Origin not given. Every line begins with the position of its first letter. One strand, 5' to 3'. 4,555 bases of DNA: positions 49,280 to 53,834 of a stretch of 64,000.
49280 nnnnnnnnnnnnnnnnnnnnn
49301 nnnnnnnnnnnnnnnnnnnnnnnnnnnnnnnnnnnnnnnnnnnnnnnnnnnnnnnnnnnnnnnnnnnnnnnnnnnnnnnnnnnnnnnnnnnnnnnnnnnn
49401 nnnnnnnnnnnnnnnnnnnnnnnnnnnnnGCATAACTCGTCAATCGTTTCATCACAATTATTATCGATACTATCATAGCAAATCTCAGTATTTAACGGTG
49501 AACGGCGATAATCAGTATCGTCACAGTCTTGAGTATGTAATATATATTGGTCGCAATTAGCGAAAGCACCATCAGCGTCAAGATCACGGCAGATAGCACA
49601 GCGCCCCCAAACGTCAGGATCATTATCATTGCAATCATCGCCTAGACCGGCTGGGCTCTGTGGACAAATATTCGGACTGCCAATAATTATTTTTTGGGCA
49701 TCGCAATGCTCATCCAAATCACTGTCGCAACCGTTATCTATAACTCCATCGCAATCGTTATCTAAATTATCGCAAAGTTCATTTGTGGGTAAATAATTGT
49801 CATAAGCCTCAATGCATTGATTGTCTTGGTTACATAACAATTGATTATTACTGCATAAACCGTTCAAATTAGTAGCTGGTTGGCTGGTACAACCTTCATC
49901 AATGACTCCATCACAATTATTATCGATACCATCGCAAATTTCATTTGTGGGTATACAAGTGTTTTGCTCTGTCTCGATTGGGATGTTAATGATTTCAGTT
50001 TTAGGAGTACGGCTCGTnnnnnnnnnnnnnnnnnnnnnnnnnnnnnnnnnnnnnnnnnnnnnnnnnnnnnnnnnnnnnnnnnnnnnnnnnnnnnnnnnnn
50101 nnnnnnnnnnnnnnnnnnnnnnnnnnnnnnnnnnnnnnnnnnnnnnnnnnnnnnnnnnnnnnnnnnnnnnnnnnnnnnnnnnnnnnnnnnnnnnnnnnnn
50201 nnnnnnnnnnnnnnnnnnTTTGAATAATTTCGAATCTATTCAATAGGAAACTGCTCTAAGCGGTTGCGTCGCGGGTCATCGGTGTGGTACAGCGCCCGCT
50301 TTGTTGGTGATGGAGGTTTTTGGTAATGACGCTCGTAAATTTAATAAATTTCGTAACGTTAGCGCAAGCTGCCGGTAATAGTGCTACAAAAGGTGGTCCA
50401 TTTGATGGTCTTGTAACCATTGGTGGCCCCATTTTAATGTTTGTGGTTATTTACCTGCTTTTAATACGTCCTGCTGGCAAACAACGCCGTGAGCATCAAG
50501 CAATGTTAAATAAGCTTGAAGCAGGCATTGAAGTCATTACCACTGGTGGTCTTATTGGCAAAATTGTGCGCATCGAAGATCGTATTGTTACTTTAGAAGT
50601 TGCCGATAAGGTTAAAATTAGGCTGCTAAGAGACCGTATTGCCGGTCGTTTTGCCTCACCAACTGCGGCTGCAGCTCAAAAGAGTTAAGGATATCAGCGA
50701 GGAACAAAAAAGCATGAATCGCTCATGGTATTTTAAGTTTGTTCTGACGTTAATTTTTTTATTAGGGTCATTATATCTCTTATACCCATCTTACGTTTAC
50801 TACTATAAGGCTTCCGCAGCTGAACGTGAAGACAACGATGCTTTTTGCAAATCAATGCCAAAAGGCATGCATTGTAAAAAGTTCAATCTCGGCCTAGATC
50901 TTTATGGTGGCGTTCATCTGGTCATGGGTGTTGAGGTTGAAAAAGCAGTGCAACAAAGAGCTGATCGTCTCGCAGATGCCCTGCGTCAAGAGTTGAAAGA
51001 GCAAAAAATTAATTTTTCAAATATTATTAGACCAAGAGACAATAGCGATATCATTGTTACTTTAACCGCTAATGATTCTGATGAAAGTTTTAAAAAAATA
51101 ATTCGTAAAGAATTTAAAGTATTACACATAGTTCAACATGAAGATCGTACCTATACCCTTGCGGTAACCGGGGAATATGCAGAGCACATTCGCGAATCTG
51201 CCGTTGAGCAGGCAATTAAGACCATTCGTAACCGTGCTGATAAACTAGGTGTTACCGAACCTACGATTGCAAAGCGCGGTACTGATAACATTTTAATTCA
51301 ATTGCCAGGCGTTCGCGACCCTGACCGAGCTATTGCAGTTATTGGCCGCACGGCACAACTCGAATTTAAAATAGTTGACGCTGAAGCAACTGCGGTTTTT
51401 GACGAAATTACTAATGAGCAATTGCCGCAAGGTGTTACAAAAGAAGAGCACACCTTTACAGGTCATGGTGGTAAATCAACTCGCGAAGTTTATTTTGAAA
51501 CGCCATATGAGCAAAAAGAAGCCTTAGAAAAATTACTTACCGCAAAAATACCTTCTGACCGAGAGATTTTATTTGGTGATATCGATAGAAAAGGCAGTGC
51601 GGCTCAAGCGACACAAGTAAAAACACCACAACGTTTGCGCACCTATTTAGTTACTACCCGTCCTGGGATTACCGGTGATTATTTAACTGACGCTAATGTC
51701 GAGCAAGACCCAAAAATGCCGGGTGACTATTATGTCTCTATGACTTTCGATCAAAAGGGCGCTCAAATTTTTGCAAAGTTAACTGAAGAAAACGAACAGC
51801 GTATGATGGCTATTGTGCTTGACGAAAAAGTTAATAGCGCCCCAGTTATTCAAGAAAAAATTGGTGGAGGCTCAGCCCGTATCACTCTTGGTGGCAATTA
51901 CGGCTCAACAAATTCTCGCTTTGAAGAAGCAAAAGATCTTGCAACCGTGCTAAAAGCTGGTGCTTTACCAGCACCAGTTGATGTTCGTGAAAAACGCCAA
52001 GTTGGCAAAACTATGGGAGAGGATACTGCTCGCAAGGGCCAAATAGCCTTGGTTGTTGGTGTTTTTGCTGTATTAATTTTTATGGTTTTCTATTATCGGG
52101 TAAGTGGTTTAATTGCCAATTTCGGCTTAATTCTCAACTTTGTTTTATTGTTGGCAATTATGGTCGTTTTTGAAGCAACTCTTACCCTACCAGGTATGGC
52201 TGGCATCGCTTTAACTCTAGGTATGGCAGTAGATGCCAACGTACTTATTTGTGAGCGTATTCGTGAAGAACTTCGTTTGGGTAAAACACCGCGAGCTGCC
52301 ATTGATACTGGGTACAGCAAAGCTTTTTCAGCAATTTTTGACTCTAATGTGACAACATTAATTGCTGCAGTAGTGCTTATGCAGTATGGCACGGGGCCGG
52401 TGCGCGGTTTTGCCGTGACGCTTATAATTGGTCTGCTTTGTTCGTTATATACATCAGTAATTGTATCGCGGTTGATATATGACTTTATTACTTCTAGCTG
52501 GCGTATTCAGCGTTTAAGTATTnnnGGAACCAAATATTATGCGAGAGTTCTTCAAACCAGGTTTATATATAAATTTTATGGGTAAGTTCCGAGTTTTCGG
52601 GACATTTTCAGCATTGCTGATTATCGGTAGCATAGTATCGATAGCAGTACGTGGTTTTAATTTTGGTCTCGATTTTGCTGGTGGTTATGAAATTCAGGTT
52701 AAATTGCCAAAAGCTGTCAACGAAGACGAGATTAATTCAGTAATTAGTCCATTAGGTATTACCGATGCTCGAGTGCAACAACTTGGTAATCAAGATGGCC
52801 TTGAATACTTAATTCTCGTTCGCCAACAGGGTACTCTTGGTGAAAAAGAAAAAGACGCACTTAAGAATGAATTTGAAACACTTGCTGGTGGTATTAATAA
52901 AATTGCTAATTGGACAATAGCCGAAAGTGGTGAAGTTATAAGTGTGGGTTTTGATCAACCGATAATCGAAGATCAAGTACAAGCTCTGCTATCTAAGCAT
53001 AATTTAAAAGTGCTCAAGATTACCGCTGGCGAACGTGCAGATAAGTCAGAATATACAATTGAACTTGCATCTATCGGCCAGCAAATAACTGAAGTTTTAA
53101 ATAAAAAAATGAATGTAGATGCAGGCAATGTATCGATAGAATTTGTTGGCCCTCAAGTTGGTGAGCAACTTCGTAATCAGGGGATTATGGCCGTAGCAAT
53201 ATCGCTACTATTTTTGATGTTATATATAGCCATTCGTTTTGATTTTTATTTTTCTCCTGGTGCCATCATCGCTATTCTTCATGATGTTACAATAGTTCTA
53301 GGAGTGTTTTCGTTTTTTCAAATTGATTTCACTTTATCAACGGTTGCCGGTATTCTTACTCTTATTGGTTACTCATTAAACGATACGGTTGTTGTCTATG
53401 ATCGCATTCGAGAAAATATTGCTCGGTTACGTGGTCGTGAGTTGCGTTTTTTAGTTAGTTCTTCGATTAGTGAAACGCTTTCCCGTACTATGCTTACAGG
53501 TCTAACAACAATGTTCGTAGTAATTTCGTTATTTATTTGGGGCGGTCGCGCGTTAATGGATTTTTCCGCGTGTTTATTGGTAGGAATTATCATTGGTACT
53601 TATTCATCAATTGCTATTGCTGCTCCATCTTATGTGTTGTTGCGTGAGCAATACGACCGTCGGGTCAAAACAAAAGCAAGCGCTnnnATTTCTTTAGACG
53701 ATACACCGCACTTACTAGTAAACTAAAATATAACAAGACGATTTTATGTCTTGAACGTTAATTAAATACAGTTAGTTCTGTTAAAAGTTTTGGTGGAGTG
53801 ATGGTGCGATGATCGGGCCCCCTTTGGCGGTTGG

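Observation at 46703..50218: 1123-aa lipoprotein with MopE-type Cys/Asp metal-binding repeats and a beta-helix body, immediately upstream of and co-directional with cydAB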

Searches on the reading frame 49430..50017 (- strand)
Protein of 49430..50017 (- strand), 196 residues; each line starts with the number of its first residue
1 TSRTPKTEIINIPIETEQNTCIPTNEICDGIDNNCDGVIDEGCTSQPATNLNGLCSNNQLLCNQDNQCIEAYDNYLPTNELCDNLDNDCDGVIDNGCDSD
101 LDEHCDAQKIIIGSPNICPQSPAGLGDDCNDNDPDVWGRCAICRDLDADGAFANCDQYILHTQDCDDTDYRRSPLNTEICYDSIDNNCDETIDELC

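Call 82: search_protein_families(library=pfam, proteins=[window:49430-50017:-], max_evalue=10)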
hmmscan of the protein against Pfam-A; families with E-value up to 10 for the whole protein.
window:49430-50017:- (196 aa): 1 family
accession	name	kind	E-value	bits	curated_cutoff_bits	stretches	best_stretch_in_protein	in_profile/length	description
PF11617.13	Cu-binding_MopE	-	1.2e-14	54.7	27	3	164-194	1-30/30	Putative metal-binding motif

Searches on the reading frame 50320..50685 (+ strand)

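Call 8: search_protein_families(library=pfam, proteins=[window:50320-50685:+], max_evalue=0.001)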
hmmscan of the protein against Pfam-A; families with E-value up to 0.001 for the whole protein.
window:50320-50685:+ (122 aa): 2 families
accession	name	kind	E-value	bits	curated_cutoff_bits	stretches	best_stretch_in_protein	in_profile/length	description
PF02699.20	YajC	-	1.6e-23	82.8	28.2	1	37-108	6-77/78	Preprotein translocase subunit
PF04612.17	T2SSM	-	0.00044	20.9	27.8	1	31-69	18-56/160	Type II secretion system (T2SS), protein M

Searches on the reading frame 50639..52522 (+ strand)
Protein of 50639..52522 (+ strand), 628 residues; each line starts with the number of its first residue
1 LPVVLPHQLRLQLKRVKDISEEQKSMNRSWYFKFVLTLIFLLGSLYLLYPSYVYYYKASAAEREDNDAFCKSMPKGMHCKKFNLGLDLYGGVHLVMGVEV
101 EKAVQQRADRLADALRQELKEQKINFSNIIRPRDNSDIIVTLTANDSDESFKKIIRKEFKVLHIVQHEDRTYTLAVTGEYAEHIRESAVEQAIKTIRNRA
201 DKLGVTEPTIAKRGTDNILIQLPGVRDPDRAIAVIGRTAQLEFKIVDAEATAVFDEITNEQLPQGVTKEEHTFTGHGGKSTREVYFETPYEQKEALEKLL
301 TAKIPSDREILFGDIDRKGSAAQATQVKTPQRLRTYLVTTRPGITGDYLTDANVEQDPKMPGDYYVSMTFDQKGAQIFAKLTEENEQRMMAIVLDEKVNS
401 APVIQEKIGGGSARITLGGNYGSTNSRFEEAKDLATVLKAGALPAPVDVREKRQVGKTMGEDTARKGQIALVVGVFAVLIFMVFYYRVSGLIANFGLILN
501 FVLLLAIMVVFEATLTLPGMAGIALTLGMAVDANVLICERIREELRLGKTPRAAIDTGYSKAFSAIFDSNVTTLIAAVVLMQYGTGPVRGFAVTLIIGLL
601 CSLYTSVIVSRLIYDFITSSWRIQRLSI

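Call 8: search_protein_families(library=pfam, proteins=[window:50639-52522:+], max_evalue=0.001)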
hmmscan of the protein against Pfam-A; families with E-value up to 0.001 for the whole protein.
window:50639-52522:+ (628 aa): 4 families
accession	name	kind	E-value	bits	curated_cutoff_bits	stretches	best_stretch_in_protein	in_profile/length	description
PF22599.2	SecDF_P1_head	-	6.6e-30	103.8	27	1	332-445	9-114/114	SecDF, P1 head subdomain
PF21760.3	SecD_1st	-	1.8e-25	88.6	27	1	189-247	1-59/60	Protein translocase subunit SecDF, P1 domain, N-terminal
PF02355.23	SecD_SecF_C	-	1.7e-17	63.9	20.5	1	449-613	15-182/189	Protein export membrane protein SecD/SecF, C-terminal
PF03176.21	MMPL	-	3.1e-07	30.1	20.5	1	452-603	130-288/333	MMPL family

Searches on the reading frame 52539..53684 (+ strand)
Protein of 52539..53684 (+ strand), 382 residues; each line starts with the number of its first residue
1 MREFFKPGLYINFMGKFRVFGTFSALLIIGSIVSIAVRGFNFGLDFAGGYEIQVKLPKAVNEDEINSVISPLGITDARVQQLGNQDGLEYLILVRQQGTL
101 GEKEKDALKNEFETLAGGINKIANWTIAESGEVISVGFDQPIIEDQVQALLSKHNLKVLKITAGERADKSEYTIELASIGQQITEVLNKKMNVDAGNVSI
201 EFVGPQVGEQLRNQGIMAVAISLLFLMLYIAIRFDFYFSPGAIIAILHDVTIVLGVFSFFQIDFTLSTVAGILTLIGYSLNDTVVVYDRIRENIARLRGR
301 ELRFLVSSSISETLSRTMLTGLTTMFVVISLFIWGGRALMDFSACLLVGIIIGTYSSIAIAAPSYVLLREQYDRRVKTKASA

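Call 8: search_protein_families(library=pfam, proteins=[window:52539-53684:+], max_evalue=0.001)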
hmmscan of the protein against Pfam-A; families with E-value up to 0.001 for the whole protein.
window:52539-53684:+ (382 aa): 2 families
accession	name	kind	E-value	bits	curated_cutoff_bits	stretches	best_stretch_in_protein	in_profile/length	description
PF02355.23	SecD_SecF_C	-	2.6e-62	210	20.5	1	186-369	4-187/189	Protein export membrane protein SecD/SecF, C-terminal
PF07549.19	Sec_GG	-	1.8e-08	34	20.3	1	33-56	1-24/28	SecD/SecF GG Motif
